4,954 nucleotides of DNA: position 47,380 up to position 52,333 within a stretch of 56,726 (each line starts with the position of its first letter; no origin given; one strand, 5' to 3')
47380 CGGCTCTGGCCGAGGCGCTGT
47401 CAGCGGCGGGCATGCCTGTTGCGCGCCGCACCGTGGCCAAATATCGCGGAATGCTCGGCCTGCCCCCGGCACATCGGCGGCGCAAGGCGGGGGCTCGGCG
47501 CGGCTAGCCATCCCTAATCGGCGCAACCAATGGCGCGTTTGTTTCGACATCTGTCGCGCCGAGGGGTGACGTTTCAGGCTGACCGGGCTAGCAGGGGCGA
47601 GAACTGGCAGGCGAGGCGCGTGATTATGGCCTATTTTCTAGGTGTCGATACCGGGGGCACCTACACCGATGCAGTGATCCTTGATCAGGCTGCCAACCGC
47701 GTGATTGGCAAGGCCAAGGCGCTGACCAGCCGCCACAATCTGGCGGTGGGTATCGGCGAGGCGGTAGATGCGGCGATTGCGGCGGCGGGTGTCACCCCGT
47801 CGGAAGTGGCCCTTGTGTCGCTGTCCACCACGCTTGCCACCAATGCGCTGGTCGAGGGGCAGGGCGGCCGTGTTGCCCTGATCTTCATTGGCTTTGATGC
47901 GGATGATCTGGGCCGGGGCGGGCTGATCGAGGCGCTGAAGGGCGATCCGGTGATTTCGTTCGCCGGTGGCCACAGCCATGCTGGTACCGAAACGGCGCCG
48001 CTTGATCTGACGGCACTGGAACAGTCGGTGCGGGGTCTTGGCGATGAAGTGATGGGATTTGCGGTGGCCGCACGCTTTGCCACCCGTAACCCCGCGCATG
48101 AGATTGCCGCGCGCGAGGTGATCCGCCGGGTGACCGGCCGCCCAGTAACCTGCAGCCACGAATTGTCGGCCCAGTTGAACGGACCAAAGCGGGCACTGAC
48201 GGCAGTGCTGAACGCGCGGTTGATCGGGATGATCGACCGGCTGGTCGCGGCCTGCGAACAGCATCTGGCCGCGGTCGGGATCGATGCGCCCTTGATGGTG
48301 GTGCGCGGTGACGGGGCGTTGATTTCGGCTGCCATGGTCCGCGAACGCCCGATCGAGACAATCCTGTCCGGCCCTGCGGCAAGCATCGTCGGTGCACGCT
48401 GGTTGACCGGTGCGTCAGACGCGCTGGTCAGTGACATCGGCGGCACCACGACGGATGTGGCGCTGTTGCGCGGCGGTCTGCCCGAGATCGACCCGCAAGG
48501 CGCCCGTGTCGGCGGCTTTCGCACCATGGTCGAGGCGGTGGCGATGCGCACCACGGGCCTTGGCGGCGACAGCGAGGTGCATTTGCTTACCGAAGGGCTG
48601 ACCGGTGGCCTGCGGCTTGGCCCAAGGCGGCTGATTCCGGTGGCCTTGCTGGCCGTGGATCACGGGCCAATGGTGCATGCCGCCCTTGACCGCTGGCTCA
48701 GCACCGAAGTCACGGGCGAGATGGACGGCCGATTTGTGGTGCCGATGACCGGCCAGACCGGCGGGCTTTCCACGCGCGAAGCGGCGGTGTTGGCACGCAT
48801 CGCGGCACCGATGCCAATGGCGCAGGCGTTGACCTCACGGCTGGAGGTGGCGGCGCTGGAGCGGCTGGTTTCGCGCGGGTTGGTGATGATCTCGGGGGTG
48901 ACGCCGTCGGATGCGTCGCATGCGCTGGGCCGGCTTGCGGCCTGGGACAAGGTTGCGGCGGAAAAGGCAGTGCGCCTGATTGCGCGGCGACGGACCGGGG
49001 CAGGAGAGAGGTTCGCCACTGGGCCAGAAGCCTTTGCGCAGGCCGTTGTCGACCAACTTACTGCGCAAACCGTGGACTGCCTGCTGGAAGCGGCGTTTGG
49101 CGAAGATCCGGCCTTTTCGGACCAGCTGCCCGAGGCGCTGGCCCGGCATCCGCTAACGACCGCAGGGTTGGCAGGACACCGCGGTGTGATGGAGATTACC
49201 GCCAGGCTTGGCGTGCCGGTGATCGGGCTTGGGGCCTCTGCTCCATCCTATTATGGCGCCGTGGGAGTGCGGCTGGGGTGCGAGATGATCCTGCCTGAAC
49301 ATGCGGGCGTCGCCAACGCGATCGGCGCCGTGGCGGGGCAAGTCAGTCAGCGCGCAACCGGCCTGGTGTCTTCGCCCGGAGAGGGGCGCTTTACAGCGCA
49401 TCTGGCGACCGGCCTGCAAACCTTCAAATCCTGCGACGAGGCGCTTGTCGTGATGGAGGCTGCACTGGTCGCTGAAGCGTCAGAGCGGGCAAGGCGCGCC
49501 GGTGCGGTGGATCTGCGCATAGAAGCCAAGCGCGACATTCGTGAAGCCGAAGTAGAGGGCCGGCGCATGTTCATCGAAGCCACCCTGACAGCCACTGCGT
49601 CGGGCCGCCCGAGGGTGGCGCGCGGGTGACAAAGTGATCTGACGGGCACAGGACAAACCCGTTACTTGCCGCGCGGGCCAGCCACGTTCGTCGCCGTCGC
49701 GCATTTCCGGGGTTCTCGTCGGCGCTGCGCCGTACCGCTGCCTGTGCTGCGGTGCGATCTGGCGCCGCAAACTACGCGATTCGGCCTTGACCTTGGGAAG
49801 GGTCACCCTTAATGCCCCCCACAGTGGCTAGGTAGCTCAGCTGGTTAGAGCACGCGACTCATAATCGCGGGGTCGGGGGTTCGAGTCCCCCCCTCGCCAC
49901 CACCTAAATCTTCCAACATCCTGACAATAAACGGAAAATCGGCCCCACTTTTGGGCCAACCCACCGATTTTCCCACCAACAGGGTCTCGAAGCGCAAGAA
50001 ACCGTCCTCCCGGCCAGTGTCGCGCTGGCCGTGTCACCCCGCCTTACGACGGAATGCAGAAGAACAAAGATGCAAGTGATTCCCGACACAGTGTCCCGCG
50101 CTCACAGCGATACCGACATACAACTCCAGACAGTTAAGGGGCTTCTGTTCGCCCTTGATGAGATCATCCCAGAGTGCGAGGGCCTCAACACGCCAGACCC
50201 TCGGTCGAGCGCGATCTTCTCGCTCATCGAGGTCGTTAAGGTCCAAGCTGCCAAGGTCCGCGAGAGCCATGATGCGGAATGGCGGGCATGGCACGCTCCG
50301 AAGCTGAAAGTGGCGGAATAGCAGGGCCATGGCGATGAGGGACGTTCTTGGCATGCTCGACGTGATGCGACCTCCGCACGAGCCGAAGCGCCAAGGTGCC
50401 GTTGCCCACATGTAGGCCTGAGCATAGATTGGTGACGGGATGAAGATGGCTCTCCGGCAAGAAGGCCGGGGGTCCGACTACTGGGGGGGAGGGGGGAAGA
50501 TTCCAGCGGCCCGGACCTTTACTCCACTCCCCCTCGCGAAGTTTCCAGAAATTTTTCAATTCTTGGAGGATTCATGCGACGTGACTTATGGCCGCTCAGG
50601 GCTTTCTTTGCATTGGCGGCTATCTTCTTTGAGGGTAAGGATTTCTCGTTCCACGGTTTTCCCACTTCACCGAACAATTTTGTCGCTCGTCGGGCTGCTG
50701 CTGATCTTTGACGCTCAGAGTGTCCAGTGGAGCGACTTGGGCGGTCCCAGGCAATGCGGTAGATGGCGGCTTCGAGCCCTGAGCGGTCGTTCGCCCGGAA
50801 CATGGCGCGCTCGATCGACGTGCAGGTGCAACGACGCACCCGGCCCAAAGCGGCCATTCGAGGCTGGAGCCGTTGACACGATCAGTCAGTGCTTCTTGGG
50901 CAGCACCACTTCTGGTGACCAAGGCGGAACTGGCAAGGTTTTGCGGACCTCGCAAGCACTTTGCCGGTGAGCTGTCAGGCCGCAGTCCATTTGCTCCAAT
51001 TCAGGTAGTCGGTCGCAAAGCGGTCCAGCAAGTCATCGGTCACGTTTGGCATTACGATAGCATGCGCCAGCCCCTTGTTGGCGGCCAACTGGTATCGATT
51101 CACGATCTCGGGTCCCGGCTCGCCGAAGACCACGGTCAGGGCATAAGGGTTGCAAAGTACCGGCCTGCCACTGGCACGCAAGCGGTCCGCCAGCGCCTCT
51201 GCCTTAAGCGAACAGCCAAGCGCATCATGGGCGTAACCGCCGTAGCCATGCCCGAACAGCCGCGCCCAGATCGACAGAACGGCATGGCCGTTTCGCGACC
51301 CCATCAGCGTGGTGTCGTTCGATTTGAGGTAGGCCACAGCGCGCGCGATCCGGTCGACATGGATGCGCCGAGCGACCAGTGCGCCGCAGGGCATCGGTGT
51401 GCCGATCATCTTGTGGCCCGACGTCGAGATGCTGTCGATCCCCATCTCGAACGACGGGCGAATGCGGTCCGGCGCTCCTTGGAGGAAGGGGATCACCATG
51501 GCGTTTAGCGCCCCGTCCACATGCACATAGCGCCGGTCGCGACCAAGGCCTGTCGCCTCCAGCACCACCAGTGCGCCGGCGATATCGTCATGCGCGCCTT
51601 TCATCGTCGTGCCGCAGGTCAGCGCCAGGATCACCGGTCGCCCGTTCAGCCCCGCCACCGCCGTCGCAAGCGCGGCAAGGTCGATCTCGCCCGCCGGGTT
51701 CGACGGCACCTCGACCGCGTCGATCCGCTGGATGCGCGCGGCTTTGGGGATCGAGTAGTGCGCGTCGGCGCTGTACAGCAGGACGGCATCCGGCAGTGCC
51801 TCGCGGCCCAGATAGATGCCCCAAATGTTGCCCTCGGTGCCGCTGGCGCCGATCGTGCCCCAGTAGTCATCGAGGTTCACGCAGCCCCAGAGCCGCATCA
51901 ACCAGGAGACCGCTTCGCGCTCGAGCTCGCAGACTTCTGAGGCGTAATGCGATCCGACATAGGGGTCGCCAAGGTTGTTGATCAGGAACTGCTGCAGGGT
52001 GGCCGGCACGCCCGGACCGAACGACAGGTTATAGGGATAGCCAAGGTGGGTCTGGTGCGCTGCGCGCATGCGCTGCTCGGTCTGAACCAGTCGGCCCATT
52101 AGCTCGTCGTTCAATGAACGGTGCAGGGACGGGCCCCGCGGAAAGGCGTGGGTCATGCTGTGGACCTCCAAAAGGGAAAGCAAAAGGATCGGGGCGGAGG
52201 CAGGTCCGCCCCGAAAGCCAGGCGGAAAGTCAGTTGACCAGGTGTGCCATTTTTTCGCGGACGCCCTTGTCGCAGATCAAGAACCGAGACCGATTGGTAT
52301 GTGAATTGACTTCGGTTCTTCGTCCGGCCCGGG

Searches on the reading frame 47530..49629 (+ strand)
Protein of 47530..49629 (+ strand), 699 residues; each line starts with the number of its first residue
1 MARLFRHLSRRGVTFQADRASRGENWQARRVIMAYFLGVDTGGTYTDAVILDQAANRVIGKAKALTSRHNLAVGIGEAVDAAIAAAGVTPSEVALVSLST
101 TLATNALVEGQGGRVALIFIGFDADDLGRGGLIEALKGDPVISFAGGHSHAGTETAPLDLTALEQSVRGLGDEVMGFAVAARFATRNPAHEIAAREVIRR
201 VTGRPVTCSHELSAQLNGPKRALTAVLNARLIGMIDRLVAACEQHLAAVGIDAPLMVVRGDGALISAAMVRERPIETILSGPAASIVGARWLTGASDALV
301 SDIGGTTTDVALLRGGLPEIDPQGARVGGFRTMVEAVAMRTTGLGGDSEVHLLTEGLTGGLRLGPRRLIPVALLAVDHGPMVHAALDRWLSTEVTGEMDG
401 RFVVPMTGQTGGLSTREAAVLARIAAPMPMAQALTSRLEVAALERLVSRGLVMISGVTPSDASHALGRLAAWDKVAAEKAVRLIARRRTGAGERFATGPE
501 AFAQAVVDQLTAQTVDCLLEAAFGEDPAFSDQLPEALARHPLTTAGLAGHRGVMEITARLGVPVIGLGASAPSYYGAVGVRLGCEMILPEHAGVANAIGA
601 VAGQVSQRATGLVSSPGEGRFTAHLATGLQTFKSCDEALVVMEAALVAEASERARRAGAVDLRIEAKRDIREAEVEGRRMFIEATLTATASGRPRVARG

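Call 46: search_protein_families(library=pfam, proteins=[window:47530-49629:+], max_evalue=0.001)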
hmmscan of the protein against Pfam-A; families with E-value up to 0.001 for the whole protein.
window:47530-49629:+ (699 aa): 4 families
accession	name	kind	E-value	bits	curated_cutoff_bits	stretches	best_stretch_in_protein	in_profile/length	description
PF05378.19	Hydant_A_N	-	6.1e-33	114.4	25.2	1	37-201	2-175/176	Hydantoinase/oxoprolinase N-terminal region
PF01968.24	Hydantoinase_A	-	7.1e-26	91.5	22.9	1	221-365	1-144/291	Hydantoinase/oxoprolinase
PF01869.26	BcrAD_BadFG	-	4.4e-06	26.8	31.5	1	37-148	1-116/271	BadF/BadG/BcrA/BcrD ATPase family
PF13941.12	MutL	-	8.1e-06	25.3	27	0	37-89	2-55/450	MutL protein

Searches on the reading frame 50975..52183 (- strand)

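Call 103: search_protein_families(library=pfam, proteins=[window:50975-52183:-], max_evalue=0.00001)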
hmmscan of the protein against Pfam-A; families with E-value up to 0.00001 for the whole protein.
window:50975-52183:- (402 aa): 1 family
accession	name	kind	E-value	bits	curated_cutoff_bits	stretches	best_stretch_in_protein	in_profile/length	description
PF00282.25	Pyridoxal_deC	-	1.3e-15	57.5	27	1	134-351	147-369/375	Pyridoxal-dependent decarboxylase conserved domain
